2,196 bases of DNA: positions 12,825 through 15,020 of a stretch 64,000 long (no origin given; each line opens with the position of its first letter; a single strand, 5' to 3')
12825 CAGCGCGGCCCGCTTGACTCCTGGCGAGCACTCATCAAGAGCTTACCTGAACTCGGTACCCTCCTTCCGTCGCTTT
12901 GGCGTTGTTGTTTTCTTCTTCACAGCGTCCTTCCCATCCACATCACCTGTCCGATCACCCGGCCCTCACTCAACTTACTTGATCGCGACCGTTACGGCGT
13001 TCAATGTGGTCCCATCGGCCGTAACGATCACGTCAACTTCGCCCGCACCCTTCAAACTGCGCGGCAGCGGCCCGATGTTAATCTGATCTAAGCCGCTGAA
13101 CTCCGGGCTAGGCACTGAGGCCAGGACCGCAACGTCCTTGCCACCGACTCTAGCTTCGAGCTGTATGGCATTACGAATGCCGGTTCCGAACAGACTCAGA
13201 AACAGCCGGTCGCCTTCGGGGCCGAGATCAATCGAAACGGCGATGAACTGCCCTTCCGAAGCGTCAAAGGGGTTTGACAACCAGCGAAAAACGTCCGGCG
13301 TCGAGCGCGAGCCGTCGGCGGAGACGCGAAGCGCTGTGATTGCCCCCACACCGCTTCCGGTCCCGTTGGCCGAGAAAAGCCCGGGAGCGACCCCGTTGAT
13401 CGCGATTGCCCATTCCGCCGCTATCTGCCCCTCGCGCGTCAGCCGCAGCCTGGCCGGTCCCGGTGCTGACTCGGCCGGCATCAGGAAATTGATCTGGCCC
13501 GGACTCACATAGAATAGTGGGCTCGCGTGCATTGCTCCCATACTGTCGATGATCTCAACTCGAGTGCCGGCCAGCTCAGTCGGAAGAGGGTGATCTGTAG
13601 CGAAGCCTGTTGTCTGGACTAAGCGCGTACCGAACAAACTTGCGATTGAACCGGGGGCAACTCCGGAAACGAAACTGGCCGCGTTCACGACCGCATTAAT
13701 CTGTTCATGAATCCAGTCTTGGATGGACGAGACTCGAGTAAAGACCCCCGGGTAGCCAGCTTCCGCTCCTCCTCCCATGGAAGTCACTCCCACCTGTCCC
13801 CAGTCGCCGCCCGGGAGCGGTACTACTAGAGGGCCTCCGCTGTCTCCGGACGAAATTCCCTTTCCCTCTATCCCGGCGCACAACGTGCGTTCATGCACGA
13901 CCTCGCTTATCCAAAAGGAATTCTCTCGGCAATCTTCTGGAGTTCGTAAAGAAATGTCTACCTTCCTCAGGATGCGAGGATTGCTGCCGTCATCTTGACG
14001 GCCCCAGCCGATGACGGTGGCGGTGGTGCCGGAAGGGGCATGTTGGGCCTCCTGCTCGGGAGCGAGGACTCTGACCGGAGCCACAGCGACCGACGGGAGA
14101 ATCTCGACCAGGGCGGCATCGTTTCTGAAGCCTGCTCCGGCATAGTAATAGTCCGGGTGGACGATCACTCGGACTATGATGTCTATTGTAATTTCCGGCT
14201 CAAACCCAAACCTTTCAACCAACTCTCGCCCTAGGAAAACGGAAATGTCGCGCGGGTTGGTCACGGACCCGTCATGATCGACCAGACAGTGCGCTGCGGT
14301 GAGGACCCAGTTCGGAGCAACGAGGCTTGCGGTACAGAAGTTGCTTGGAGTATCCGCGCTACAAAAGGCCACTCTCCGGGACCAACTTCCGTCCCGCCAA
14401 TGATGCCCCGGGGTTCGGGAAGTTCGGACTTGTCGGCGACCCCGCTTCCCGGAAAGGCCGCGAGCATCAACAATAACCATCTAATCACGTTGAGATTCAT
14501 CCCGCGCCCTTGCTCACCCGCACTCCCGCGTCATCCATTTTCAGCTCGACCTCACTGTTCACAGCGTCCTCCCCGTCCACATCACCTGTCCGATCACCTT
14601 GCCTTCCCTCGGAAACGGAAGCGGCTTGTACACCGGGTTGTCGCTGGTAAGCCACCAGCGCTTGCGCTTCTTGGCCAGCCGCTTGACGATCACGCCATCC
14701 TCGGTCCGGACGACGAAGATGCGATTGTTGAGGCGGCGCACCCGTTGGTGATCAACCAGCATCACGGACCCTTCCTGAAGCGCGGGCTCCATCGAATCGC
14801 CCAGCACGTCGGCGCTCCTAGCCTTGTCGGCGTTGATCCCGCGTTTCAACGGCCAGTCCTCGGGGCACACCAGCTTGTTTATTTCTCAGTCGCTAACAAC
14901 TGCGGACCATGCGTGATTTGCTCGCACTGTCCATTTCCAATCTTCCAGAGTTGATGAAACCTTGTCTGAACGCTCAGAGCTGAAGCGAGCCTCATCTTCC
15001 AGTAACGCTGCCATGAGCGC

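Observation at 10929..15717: Six co-oriented copies of the CI/S24 repressor gene 3' end separate a one-gene-per-unit array downstream of cI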

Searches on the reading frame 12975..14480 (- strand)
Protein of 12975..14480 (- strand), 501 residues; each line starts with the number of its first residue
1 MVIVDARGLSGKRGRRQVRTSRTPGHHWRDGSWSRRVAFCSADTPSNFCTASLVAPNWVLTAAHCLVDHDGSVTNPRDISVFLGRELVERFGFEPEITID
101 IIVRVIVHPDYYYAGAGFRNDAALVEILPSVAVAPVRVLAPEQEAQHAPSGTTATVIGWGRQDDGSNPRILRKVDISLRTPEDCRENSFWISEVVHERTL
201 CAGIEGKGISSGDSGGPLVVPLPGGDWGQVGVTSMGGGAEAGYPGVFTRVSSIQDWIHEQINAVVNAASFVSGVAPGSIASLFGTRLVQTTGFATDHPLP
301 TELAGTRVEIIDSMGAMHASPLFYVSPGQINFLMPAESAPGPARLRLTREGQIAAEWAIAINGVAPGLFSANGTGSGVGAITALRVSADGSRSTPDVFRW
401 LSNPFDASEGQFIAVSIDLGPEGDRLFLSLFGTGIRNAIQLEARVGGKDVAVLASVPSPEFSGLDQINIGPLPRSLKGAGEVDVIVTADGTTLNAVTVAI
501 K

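Call 10: search_protein_families(library=pfam, proteins=[window:12975-14480:-], max_evalue=0.01)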
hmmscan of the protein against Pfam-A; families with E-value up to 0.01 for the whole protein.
window:12975-14480:- (501 aa): 2 families
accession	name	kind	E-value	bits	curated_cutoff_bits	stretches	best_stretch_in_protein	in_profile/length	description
PF00089.32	Trypsin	-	2.7e-40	139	20.6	1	26-257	5-220/220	Trypsin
PF13365.12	Trypsin_2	-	0.00027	22.1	27.6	1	49-219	1-135/144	Trypsin-like peptidase domain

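Call 36: search_protein_families(library=pfam, alignment_id=A3, max_evalue=0.001)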
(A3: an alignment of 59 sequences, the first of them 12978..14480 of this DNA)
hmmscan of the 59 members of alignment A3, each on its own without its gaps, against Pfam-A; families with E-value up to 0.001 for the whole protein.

A. member 1, window:12978-14480:- (501 aa): 2 families
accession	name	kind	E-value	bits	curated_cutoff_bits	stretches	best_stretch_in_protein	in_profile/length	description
PF00089.32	Trypsin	-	2.7e-40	139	20.6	1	26-257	5-220/220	Trypsin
PF13365.12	Trypsin_2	-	0.00027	22.1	27.6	0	49-219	1-135/144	Trypsin-like peptidase domain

B. families by the number of members that match (of 59 scanned): 44 families (the first 25 are shown)
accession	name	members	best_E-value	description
PF08238.18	Sel1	4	8.6e-96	Sel1 repeat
PF01555.25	N6_N4_Mtase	2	9.1e-47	DNA methylase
PF08570.15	DUF1761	2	3.7e-07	Protein of unknown function (DUF1761)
PF07624.16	PSD2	2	8.3e-07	Protein of unknown function (DUF1585)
PF00145.23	DNA_methylase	1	2.3e-65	C-5 cytosine-specific DNA methylase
PF00089.32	Trypsin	1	2.7e-40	Trypsin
PF00484.24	Pro_CA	1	6.7e-39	Carbonic anhydrase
PF00805.28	Pentapeptide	1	4.4e-33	Pentapeptide repeats (8 copies)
PF10137.14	CAP12-PCTIR_TIR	1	1.4e-32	CAP12/Pycsar effector protein, TIR domain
PF01435.24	Peptidase_M48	1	2.7e-31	Peptidase family M48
PF12796.13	Ank_2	1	1.9e-26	Ankyrin repeats (3 copies)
PF06271.18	RDD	1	6.8e-26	RDD family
PF18734.6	HEPN_AbiU2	1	8.6e-25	AbiU2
PF00023.36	Ank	1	1.6e-23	Ankyrin repeat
PF03544.19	TonB_C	1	1.7e-20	Gram-negative bacterial TonB protein C-terminal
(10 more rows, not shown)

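Call 37: search_protein_families(library=padloc, alignment_id=A3, max_evalue=0.001)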
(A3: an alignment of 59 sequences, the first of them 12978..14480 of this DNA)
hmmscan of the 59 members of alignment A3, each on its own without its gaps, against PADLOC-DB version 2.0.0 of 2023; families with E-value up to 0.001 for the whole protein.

A. member 1, window:12978-14480:- (501 aa): 0 families

B. families by the number of members that match (of 59 scanned): 166 families (the first 25 are shown)
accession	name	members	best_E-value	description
PDLC03279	MTase_II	3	1.3e-49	Type II methyltransferase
PDLC03216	MTase_II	3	4.9e-28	Type II methyltransferase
PDLC03738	oMTase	3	4.4e-26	orphan methyltransferase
PDLC00284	PtuA1|PtuA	3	4e-11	AAA ATPase domain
PDLC04134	mad2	3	2.6e-09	mads_2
PDLC03387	MTase_II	2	2.6e-98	Type II methyltransferase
PDLC03252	MTase_II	2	8.7e-79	Type II methyltransferase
PDLC03354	MTase_II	2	3.7e-57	Type II methyltransferase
PDLC03339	MTase_II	2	3.5e-55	Type II methyltransferase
PDLC03300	MTase_II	2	1.8e-45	Type II methyltransferase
PDLC03644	MTase_III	2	3.6e-36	Type III methyltransferase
PDLC03636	MTase_III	2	3.4e-35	Type III methyltransferase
PDLC03371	MTase_II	2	4.8e-35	Type II methyltransferase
PDLC03638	MTase_III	2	5.3e-35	Type III methyltransferase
PDLC03353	MTase_II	2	7.5e-35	Type II methyltransferase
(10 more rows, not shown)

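Call 69: find_homologous_proteins(query=window:12975-14390:-)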
Query window:12975-14390:- (471 aa): 1069 proteins with E <= 0.001 among 8000 candidates; the best 120 are listed.
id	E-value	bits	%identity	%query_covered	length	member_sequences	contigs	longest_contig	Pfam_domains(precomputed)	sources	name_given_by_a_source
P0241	1.4e-136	474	53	97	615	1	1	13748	PF00089.33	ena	-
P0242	1.5e-124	435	50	97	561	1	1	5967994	PF00089.33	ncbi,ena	-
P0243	1.4e-100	356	76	47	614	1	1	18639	PF25021.2,PF00089.33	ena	-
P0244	2.6e-99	352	75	47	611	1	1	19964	PF01436.28,PF25021.2,PF00089.33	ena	-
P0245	2.1e-97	345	75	47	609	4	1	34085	PF01436.28,PF25021.2,PF00089.33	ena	-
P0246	1.3e-96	343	74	46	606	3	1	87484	PF01436.28,PF25021.2,PF00089.33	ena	-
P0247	2.8e-88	315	56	61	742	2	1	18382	PF01436.28,PF25021.2,PF00089.33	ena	-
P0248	1.8e-86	309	50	70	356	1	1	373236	PF00089.33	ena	-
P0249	3.9e-77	278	41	100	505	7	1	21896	PF13365.13,PF00089.33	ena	-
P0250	7.9e-75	271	59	51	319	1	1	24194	PF01436.28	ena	-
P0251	1.4e-74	270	65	41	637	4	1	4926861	PF01436.28,PF25021.2,PF00089.33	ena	-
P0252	1.2e-72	264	60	51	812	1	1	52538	PF06977.18,PF13449.13,PF22807.3,PF24684.2,PF01436.28,PF25021.2,PF06739.18,PF08450.19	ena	-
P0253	2.2e-72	263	59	51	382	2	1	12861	PF01436.28,PF25021.2,PF06739.18,PF08450.19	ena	-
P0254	2.6e-72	263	59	51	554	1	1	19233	PF01436.28,PF25021.2,PF06739.18,PF08450.19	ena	-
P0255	2.8e-72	262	57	53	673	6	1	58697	PF06977.18,PF01731.27,PF13449.13,PF24684.2,PF01436.28,PF25021.2,PF06739.18,PF08450.19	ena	-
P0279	1.0e-52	198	51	50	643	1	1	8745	PF06739.18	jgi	jgi:uncharacterized protein (TIGR03437 family)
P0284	3.5e-50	190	51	50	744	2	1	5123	PF24684.2,PF01436.28,PF25021.2,PF06739.18,PF08450.19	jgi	jgi:uncharacterized protein (TIGR03437 family)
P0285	5.9e-50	189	46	51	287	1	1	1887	-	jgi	jgi:uncharacterized protein (TIGR03437 family)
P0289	1.1e-48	185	48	50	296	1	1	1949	PF05593.20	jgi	jgi:uncharacterized protein (TIGR03437 family)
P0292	2.3e-48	184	49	50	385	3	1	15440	-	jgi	jgi:uncharacterized protein (TIGR03437 family)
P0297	5.2e-47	179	49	51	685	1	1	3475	PF10142.16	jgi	jgi:uncharacterized protein (TIGR03437 family)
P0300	1.2e-46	178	48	51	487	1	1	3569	PF13385.14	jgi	jgi:uncharacterized protein (TIGR03437 family)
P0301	1.3e-46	178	48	51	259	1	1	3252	-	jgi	jgi:uncharacterized protein (TIGR03437 family)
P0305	5.2e-46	176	45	51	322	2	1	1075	PF01839.30,PF13517.13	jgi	jgi:uncharacterized protein (TIGR03437 family)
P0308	1.2e-45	175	48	50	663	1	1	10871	PF14312.13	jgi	jgi:uncharacterized protein (TIGR03437 family)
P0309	1.3e-45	175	46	51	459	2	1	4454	-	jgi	jgi:uncharacterized protein (TIGR03437 family)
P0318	4.7e-44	169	46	51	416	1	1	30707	PF00963.25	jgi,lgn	jgi:uncharacterized protein (TIGR03437 family)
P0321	1.7e-43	168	45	51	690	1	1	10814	PF24996.1,PF07646.22,PF13418.13,PF07250.18,PF13964.13,PF24681.2,PF13415.13,PF24981.2,PF01344.32,PF25210.2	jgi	jgi:uncharacterized protein (TIGR03437 family)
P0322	3.2e-43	167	46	50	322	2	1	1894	-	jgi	jgi:uncharacterized protein (TIGR03437 family)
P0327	2.9e-42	164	44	50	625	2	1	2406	PF14269.13,PF05935.18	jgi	jgi:uncharacterized protein (TIGR03437 family)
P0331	9.7e-42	162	42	51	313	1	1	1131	-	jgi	jgi:uncharacterized protein (TIGR03437 family)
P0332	1.0e-41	162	43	49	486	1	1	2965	PF15902.13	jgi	jgi:uncharacterized protein (TIGR03437 family)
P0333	1.1e-41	162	43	49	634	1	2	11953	PF24996.1,PF07646.22,PF13418.13,PF07250.18,PF13964.13,PF24681.2,PF13415.13,PF24981.2,PF01344.32,PF25210.2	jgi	jgi:uncharacterized protein (TIGR03437 family)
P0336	4.5e-41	160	44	49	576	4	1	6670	PF24996.1,PF07646.22,PF13418.13,PF24681.2,PF13854.13,PF13415.13,PF24981.2,PF01344.32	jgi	jgi:uncharacterized protein (TIGR03437 family)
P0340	1.6e-40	158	42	49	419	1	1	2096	-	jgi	jgi:uncharacterized protein (TIGR03437 family)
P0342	2.2e-40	157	43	53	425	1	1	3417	PF16640.12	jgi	jgi:uncharacterized protein (TIGR03437 family)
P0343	3.8e-40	157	43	50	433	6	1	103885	-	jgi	jgi:uncharacterized protein (TIGR03437 family)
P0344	4.4e-40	156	44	50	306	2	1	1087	-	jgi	jgi:uncharacterized protein (TIGR03437 family)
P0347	9.9e-40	155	44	48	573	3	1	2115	PF24996.1,PF07646.22,PF13418.13,PF24681.2,PF13854.13,PF13415.13,PF24981.2,PF01344.32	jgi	jgi:uncharacterized protein (TIGR03437 family)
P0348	1.4e-39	155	42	50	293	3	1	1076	-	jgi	jgi:uncharacterized protein (TIGR03437 family)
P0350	1.8e-39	154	40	52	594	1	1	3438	PF24908.1,PF05345.19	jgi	jgi:uncharacterized protein (TIGR03437 family)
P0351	2.4e-39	154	42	50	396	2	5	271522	PF23621.2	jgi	jgi:uncharacterized protein (TIGR03437 family)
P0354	6.5e-39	152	43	50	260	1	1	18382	-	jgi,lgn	jgi:uncharacterized protein (TIGR03437 family)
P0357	1.6e-38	151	44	51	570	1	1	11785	PF03781.23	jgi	jgi:uncharacterized protein (TIGR03437 family)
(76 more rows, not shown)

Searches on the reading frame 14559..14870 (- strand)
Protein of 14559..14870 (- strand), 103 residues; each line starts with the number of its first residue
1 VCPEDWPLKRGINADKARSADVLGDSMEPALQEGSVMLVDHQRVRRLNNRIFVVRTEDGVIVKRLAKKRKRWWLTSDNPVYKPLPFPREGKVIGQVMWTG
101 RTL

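Call 10: search_protein_families(library=pfam, proteins=[window:14559-14870:-], max_evalue=0.01)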
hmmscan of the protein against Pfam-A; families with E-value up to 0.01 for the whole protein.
window:14559-14870:- (103 aa): 1 family
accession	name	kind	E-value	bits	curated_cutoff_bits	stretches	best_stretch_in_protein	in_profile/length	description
PF00717.28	Peptidase_S24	-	4.3e-17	62.3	23.3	1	14-97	32-116/116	Peptidase S24-like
